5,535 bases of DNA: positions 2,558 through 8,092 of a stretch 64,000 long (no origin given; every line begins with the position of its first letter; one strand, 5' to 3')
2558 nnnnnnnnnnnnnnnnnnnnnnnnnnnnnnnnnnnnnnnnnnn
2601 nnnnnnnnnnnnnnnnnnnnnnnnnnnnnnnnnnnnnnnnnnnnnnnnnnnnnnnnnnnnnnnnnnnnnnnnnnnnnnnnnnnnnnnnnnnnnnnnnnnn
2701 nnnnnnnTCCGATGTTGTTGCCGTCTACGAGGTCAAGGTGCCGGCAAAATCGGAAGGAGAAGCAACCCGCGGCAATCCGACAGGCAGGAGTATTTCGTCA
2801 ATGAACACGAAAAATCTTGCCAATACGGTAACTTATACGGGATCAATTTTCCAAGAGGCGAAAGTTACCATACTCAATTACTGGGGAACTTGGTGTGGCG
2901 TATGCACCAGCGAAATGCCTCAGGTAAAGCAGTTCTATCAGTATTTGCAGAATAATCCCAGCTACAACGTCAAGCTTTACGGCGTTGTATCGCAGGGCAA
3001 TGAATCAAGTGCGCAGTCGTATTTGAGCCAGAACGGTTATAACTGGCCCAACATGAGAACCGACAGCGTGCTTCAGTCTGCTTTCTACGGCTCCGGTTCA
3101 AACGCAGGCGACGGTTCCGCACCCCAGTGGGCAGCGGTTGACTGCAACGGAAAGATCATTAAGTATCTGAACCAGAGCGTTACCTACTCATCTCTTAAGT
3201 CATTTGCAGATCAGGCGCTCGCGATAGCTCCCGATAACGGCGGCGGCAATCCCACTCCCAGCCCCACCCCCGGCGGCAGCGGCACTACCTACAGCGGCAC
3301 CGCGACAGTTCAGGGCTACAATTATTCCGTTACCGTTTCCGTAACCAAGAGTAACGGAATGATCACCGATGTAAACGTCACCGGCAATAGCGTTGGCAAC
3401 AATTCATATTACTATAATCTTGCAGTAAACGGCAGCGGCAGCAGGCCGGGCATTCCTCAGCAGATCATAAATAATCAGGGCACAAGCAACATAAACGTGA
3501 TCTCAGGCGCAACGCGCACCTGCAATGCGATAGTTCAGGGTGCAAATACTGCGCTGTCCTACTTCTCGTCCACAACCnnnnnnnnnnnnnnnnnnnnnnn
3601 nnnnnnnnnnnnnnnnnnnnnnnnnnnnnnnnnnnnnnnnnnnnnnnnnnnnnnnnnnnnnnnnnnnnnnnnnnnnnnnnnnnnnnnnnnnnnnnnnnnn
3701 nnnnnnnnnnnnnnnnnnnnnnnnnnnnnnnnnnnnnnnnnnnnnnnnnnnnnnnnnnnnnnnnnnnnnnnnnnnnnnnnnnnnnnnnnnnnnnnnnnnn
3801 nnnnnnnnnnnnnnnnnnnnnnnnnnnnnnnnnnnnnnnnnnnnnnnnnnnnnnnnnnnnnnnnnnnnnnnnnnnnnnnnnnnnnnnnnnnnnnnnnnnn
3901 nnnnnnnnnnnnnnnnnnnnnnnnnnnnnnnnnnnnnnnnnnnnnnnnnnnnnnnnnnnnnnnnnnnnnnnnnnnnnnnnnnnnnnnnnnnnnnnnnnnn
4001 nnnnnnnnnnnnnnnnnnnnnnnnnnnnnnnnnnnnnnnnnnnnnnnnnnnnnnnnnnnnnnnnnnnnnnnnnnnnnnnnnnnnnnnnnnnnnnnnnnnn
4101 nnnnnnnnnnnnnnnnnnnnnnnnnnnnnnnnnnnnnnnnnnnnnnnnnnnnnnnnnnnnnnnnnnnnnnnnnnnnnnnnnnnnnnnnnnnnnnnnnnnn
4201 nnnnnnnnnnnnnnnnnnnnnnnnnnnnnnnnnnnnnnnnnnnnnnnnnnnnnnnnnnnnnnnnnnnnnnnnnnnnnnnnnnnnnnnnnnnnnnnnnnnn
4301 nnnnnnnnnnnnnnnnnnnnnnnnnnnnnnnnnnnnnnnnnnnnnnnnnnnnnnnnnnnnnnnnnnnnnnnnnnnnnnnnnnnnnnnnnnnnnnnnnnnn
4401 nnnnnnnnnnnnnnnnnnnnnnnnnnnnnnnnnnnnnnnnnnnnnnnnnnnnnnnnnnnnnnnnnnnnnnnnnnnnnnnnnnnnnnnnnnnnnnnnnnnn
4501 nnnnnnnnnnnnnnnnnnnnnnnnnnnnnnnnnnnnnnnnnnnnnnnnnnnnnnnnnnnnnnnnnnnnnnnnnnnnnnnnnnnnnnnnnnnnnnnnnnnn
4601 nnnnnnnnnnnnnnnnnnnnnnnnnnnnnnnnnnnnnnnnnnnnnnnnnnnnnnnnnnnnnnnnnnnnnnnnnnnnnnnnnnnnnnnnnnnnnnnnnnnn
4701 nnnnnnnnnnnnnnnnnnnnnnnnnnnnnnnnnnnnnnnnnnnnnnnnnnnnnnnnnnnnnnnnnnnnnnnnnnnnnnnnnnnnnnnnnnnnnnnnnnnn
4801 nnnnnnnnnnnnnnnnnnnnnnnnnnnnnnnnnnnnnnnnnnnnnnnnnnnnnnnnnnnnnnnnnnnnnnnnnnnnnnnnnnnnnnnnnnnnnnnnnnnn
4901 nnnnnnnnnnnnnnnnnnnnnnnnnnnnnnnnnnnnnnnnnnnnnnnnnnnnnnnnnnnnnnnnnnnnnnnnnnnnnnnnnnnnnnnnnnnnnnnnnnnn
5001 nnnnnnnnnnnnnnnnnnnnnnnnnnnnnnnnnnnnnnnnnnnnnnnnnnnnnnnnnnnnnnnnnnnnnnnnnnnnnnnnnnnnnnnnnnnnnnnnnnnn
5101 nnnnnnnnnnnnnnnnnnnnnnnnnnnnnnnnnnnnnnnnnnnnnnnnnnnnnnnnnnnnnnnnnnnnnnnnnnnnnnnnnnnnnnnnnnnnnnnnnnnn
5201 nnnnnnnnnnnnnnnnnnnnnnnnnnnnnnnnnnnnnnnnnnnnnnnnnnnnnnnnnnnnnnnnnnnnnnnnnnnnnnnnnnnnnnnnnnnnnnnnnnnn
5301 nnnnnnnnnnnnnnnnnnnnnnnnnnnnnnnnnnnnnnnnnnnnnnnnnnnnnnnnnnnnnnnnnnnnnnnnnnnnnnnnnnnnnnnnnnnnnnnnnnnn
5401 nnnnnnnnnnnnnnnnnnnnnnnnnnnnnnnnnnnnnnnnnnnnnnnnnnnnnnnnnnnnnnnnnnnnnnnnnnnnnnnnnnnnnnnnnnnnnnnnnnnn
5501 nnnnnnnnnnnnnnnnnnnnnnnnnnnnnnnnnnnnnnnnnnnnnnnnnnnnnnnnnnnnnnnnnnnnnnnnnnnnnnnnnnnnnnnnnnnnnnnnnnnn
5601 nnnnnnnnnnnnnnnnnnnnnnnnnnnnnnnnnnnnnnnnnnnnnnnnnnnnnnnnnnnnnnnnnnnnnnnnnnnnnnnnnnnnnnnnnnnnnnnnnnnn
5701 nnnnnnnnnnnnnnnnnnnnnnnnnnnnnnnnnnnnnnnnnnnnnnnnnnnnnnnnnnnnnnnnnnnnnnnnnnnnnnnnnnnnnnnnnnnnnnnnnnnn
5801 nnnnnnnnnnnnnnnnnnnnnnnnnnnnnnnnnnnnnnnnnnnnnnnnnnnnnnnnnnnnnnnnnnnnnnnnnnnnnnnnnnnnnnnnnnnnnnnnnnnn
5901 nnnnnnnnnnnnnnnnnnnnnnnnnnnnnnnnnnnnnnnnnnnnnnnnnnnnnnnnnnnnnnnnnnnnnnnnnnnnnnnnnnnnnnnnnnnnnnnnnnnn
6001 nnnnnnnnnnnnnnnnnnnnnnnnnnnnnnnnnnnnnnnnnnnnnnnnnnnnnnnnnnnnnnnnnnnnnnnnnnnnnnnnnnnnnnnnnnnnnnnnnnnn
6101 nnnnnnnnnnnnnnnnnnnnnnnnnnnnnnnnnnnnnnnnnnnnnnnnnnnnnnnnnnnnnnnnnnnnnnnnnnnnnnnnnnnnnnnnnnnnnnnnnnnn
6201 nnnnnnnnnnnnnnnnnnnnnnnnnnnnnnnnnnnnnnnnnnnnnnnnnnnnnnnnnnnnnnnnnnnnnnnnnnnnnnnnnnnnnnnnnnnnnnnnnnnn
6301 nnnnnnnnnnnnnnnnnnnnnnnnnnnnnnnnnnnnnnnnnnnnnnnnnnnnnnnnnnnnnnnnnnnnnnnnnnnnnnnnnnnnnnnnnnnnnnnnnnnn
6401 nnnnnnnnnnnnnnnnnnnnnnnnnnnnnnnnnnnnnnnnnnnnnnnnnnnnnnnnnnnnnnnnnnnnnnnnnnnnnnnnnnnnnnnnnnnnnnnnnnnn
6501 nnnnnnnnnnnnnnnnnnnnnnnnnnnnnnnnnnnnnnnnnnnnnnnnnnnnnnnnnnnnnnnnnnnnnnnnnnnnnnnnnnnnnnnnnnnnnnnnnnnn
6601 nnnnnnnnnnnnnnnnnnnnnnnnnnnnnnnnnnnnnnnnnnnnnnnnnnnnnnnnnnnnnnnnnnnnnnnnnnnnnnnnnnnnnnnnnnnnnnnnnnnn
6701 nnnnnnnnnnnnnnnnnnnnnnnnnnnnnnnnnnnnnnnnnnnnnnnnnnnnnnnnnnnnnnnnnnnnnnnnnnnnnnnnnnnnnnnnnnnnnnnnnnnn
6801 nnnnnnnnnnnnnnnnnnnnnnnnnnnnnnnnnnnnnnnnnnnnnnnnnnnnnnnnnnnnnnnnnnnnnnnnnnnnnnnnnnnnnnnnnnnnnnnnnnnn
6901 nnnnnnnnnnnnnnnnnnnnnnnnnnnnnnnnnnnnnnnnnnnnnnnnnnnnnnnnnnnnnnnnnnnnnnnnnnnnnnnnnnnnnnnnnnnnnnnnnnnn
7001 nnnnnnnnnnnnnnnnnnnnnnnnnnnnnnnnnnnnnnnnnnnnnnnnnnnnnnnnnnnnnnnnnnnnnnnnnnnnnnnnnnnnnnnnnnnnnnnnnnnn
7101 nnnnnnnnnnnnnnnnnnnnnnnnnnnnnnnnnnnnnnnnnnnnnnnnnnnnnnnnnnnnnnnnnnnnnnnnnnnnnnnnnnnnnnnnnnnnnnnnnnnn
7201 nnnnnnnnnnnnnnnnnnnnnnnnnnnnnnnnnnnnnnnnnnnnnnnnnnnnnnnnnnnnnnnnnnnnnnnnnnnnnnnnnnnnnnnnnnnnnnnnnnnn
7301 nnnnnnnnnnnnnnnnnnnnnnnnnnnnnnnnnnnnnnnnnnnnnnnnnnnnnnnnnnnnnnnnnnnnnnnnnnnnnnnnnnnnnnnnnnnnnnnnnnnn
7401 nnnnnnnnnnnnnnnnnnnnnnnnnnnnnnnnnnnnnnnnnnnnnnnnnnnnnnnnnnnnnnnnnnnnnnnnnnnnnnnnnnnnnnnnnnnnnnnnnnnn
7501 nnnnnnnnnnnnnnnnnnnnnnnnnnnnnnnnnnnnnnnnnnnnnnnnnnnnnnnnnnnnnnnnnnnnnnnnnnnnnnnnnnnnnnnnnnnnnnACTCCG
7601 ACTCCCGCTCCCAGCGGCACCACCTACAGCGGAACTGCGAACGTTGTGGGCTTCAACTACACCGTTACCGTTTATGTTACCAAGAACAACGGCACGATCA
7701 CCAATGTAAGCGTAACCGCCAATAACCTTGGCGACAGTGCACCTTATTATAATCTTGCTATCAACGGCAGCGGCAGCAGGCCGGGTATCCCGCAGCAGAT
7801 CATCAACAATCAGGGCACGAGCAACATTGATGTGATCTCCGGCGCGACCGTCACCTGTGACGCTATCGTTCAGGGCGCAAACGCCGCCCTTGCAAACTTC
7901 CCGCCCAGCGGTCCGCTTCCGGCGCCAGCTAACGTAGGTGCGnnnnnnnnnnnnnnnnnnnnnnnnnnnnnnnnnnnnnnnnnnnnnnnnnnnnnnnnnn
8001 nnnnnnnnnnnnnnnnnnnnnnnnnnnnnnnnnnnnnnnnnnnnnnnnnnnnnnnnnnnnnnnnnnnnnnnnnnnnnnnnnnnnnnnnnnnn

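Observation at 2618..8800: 2060-aa secreted protein fusing a thioredoxin, two flavinylation-motif FMN_bind domains and ~17 Fn3-like repeats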

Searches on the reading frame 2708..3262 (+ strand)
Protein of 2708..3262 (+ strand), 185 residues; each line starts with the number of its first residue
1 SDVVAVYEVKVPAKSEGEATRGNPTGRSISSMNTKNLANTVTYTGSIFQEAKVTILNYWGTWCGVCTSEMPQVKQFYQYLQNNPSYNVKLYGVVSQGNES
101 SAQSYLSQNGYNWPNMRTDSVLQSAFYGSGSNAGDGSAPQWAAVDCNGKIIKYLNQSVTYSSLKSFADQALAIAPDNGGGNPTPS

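Call 34: find_related_loci(query=A3, collection=genome_contigs, flank=10000)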
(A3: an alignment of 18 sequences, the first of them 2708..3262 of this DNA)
Query A3 (185 aa) in genome_contigs; peptide patterns used: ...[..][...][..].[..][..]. (x = any residue, [..] = any of these).
600 stretches matched a pattern (row limit reached: there are more); 487 encode a relative of the query (tblastn E <= 1e-3); the best 80 are kept; 80 distinct loci.
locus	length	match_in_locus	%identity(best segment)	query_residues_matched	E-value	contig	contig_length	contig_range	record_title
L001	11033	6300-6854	100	1-185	3e-124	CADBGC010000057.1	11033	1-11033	MAG: uncultured Clostridiales bacterium isolate RUG13931 genome assembly, contig: RUG13931_asm_57, whole genome shotgun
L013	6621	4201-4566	27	50-171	3e-15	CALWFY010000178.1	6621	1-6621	MAG: uncultured Mediterraneibacter sp. isolate E37__bin17 genome assembly, contig: E37__k127_4074398, whole genome shotg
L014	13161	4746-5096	28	50-172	2e-13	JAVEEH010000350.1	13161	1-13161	MAG: Frankiaceae bacterium isolate BP_196 scaffold_1033552, whole genome shotgun sequence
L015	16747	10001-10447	26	28-172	2e-13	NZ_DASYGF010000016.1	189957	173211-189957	MAG: Pedococcus sp. isolate SMAG_U4206 k141_544705, whole genome shotgun sequence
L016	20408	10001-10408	28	34-172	1e-12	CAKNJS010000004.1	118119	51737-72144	MAG TPA_asm: uncultured Lachnoclostridium sp. isolate ERR3414574_bin.31_metaWRAP_v1.1_MAG genome assembly, contig: NODE_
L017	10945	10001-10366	26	50-172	3e-12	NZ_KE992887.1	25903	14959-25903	[Clostridium] symbiosum ATCC 14940 Scaffold2202, whole genome shotgun sequence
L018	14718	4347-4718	28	52-173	7e-12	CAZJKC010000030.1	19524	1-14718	MAG TPA_asm: uncultured Staphylococcaceae bacterium isolate SRP225648_co1_349 genome assembly, contig: NODE_6753_length_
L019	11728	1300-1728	26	34-174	6e-12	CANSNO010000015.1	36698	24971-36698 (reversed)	MAG TPA_asm: uncultured Clostridia bacterium isolate SRR15634016_bin.20_metawrap_v1.3_MAG genome assembly, contig: NODE.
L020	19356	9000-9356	26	52-171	1e-11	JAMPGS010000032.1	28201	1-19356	MAG: Clostridium sp. isolate NALB_7961_37 Scaffold_#32__SCF_032___28201_bp, whole genome shotgun sequence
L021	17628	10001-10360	24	50-171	3e-11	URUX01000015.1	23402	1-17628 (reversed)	uncultured Clostridium sp. isolate UMGS1370 genome assembly, contig: NODE_1096_length_23402_cov_3.153467, whole genome s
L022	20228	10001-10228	34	42-117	2e-11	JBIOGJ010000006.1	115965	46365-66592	MAG: Thermoanaerobaculales bacterium isolate GcC5-19 k141_254966_length_115965_cov_186.1439, whole genome shotgun sequen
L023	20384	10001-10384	24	12-150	4e-11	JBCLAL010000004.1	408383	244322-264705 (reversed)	Pedobacter sp. isolate SLM_MC1B_02-I23 Node_4_length_408383_cov_88.823001, whole genome shotgun sequence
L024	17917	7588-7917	28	26-151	4e-11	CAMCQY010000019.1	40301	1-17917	MAG: Candidatus Kuenenia stuttgartiensis isolate MiE-14oct19-235 genome assembly, contig: MiE-14oct19-C1037, whole genom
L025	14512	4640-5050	22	6-152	7e-11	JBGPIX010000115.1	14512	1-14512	MAG: Candidatus Acidiferrum sp. isolate OBJ_0618_7090110_323 k141_2414801_length_14512_cov_50.3878, whole genome shotgun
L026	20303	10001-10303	30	44-151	7e-11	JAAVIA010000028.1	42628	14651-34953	MAG: Lachnospiraceae bacterium isolate Mgla_MAG_2-bin_10 c_000000020885, whole genome shotgun sequence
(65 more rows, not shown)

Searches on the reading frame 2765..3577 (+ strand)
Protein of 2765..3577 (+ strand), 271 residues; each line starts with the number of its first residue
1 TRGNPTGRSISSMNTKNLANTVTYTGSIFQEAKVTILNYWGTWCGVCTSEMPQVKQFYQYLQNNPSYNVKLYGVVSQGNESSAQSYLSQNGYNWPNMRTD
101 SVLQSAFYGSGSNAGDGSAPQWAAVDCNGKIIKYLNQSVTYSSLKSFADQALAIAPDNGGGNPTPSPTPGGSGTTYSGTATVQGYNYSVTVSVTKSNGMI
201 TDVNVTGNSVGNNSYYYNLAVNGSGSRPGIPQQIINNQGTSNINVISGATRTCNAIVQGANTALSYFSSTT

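Call 87: find_homologous_proteins(query=window:2765-3577:+, max_evalue=0.001)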
Query window:2765-3577:+: 928 candidates shared short words with the query, none scored E <= 0.001.

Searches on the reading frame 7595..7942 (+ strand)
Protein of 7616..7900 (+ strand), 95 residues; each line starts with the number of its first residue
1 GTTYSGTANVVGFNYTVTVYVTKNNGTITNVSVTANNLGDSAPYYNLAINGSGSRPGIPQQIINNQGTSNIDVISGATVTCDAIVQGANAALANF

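Call 60: search_solved_structures(query=window:7616-7900:+, max_evalue=1, show_alignments=3)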
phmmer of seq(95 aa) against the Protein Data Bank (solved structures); distinct sequences matched with E-value up to 1: 1.
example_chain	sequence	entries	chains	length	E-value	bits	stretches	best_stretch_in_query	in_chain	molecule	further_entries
8p2b_A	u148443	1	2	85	0.26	14.9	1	61-93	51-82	Clostridiaceae bacterium FMN4 domain 1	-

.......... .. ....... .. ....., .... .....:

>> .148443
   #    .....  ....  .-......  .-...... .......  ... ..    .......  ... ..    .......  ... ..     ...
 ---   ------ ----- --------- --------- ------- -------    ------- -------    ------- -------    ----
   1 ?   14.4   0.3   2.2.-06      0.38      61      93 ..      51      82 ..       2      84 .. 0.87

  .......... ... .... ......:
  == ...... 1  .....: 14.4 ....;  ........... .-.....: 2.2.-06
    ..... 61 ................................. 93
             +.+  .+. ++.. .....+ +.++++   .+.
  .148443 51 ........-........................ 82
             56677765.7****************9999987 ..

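Call 94: predict_structure(alignment_id=A5)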
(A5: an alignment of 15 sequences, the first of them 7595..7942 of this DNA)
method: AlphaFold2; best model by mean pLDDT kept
length: 116 residues; sequences in the alignment: 15
mean_pLDDT: 86.9   pTM: 0.75
mean pLDDT of the five models: 86.9, 86.6, 82.0, 80.9, 78.8
residues with pLDDT >= 90: 73; 70-90: 27; 50-70: 16; < 50: 0
segments of 3 or more residues with pLDDT < 50: none
pLDDT, mean of each block of 10 residues (from residue 1): 69 91 93 92 89 92 94 92 92 94 68 70
secondary structure, 60 per line:
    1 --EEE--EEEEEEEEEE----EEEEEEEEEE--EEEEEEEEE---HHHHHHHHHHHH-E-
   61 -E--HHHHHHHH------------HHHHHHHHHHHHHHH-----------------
elements in order: E3-5 E8-17 E22-31 E34-42 H46-57 H65-72 H85-99

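Call 96: fold_search(model_id=the predicted structure, library=pdb)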
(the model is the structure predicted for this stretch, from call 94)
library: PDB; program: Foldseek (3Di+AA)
matches with E <= 10: 365; with E <= 0.001: 0
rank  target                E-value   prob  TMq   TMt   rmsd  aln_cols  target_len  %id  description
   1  3o6u_C                1.7e-03  1.00  0.59  0.57   5.0       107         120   22  Crystal Structure of CPE2226 protein from Clostridium perfringens. Northeast Structural Genomics Consortium Target CpR (released 2010-08-11)
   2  3o6u_A                2.5e-03  1.00  0.58  0.55   5.2       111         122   18  Crystal Structure of CPE2226 protein from Clostridium perfringens. Northeast Structural Genomics Consortium Target CpR (released 2010-08-11)
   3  5wlw_D                9.0e-02  0.92  0.48  0.44   5.5       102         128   12  Crystal Structure of the Human Mitochondrial Cysteine Desulfurase with active Cysteine Loop within ISCU1 active site,  (released 2017-11-15)
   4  1wfz_MODEL_1_A        9.6e-02  0.80  0.42  0.39   6.5        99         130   12  Solution structure of Iron-sulfur cluster protein U (IscU) (released 2004-11-27)
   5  9n4y_s                1.4e-01  0.41  0.34  0.12   6.8        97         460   13  CryoEM structure of a filamentous soluble pyridine nucleotide transhydrogenase (released 2025-07-16)
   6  9n4y_d                1.9e-01  0.38  0.34  0.12   6.8        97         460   13  CryoEM structure of a filamentous soluble pyridine nucleotide transhydrogenase (released 2025-07-16)
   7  9n4y_n                2.0e-01  0.35  0.34  0.12   6.8        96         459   14  CryoEM structure of a filamentous soluble pyridine nucleotide transhydrogenase (released 2025-07-16)
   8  9n4y_m                2.0e-01  0.35  0.34  0.12   6.8        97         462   13  CryoEM structure of a filamentous soluble pyridine nucleotide transhydrogenase (released 2025-07-16)
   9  9n4y_k                2.3e-01  0.33  0.34  0.12   6.8        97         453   13  CryoEM structure of a filamentous soluble pyridine nucleotide transhydrogenase (released 2025-07-16)
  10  9n4y_v                2.3e-01  0.33  0.34  0.12   6.8        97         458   13  CryoEM structure of a filamentous soluble pyridine nucleotide transhydrogenase (released 2025-07-16)
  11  8rmc_D                2.5e-01  0.77  0.47  0.44   5.9        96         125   11  Structure of the FDX2-bound core ISC complex (proximal conformation) (released 2024-12-18)
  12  7c8m_A                2.6e-01  0.60  0.43  0.40   5.9        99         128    9  Crystal structure of IscU wild-type (released 2021-05-26)
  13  2qq4_B                3.4e-01  0.35  0.38  0.33  11.3       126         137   12  Crystal structure of Iron-sulfur cluster biosynthesis protein IscU (TTHA1736) from thermus thermophilus HB8 (released 2008-07-29)
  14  9n4y_y                3.4e-01  0.28  0.34  0.12   6.8        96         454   14  CryoEM structure of a filamentous soluble pyridine nucleotide transhydrogenase (released 2025-07-16)
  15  9n4y_h                3.4e-01  0.28  0.34  0.13   6.8        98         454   13  CryoEM structure of a filamentous soluble pyridine nucleotide transhydrogenase (released 2025-07-16)
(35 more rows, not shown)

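Call 99: search_solved_structures(query=A5, max_evalue=0.01)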
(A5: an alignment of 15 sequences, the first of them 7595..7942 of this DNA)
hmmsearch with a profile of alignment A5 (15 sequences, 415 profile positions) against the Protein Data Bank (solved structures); distinct sequences matched with E-value up to 0.01: 9.
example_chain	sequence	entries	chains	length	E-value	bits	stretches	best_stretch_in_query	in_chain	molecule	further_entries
8p2b_A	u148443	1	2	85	6.9e-23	84.6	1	78-158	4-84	Clostridiaceae bacterium FMN4 domain 1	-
3o6u_A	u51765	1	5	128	1.8e-11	47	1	186-277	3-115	uncharacterized protein CPE2226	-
8p2a_A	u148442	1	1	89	1.1e-10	44.4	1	199-271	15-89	FMN-binding domain-containing protein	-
9eri_G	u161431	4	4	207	3.8e-09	39.3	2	6-124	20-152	Na(+)-translocating ferredoxin:NAD(+) oxidoreductase complex subunit G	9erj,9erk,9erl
7zc6_G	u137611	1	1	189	1.8e-08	37.1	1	7-141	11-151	RnfG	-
8ahx_G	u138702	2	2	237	1.9e-06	30.5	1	61-156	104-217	Ion-translocating oxidoreductase complex subunit G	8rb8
8rb9_G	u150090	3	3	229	2e-06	30.4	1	61-153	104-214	Ion-translocating oxidoreductase complex subunit G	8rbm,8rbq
2kzx_A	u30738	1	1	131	2.1e-06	30.3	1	309-411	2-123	Uncharacterized protein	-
3dcz_A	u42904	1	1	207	0.00092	21.6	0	77-119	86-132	putative RnfG subunit of electron transport complex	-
